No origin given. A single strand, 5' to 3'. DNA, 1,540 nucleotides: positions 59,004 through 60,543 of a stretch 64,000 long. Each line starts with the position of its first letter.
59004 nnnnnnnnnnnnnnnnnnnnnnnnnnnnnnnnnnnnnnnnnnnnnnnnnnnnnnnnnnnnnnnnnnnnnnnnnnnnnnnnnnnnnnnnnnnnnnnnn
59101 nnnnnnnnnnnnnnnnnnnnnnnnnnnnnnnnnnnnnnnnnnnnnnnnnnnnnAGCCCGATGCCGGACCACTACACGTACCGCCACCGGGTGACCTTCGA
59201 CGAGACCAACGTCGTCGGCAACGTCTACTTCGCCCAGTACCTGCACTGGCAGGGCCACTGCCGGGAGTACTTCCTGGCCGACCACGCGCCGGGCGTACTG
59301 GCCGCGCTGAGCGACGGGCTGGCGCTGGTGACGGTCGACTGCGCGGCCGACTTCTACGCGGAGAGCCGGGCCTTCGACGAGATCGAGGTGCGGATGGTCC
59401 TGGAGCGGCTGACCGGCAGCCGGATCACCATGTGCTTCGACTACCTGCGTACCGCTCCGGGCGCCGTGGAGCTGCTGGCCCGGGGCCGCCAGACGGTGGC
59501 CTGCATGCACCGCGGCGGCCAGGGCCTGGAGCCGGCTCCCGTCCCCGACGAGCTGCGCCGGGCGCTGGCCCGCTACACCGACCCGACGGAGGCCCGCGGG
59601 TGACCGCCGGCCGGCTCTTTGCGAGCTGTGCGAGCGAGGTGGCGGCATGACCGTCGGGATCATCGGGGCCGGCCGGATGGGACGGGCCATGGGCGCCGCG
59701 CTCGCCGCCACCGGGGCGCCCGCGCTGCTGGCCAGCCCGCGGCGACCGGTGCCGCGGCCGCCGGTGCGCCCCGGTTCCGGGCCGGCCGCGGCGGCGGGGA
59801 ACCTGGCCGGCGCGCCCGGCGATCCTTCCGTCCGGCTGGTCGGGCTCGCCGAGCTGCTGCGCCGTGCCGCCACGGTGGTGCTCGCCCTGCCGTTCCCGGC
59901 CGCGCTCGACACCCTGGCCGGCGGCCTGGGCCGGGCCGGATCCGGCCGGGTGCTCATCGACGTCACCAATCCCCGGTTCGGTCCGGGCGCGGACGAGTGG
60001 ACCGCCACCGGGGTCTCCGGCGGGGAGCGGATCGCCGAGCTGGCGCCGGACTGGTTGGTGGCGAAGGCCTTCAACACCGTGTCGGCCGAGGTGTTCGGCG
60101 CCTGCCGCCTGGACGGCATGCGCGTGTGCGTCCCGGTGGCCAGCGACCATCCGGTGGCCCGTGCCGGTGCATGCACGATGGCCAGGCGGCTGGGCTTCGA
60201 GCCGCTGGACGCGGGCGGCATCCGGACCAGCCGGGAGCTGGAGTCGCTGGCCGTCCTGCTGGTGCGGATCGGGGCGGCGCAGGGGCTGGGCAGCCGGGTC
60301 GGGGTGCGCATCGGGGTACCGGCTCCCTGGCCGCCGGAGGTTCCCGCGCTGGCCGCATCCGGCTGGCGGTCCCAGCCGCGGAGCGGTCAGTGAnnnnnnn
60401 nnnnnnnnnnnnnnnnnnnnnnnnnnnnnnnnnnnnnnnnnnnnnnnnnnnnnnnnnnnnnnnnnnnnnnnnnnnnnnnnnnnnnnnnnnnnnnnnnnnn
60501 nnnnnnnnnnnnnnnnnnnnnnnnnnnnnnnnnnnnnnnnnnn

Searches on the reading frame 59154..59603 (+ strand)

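Call 53: search_protein_families(library=pfam, proteins=[window:59154-59603:+], max_evalue=1)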
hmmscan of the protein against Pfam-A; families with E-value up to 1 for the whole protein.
window:59154-59603:+ (149 aa): 2 families
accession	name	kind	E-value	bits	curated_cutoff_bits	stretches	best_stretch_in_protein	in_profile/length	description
PF13279.12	4HBT_2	-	4.2e-15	56.7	25.5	1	13-138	1-122/122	Thioesterase-like superfamily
PF03061.28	4HBT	-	0.00013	22.6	20.6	1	22-93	2-66/79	Thioesterase superfamily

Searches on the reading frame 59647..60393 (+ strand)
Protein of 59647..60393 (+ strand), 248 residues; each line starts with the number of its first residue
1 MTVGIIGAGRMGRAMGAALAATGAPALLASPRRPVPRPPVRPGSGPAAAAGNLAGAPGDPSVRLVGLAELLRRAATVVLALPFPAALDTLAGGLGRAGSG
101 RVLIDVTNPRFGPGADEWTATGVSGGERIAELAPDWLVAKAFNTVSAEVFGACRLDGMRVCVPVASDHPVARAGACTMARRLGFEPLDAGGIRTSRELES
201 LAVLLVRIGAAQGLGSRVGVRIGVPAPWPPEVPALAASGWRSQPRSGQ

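Call 53: search_protein_families(library=pfam, proteins=[window:59647-60393:+], max_evalue=1)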
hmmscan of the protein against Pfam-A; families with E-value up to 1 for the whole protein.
window:59647-60393:+ (248 aa): 5 families
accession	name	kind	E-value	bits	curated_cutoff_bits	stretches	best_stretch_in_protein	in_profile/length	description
PF03807.23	F420_oxidored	-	3e-08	34.6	21.6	1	2-109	1-94/94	NADP oxidoreductase coenzyme F420-dependent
PF02826.25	2-Hacid_dh_C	-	0.00038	20.3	25.1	1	1-33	37-69/178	D-isomer specific 2-hydroxyacid dehydrogenase, NAD binding domain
PF03446.21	NAD_binding_2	-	0.001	19.5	21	1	2-108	1-94/161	NAD binding domain of 6-phosphogluconate dehydrogenase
PF10727.15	Rossmann-like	-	0.03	14.5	23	1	2-22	16-36/131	Rossmann-like domain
PF02737.24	3HCDH_N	-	0.088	13.2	22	1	2-28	1-27/180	3-hydroxyacyl-CoA dehydrogenase, NAD binding domain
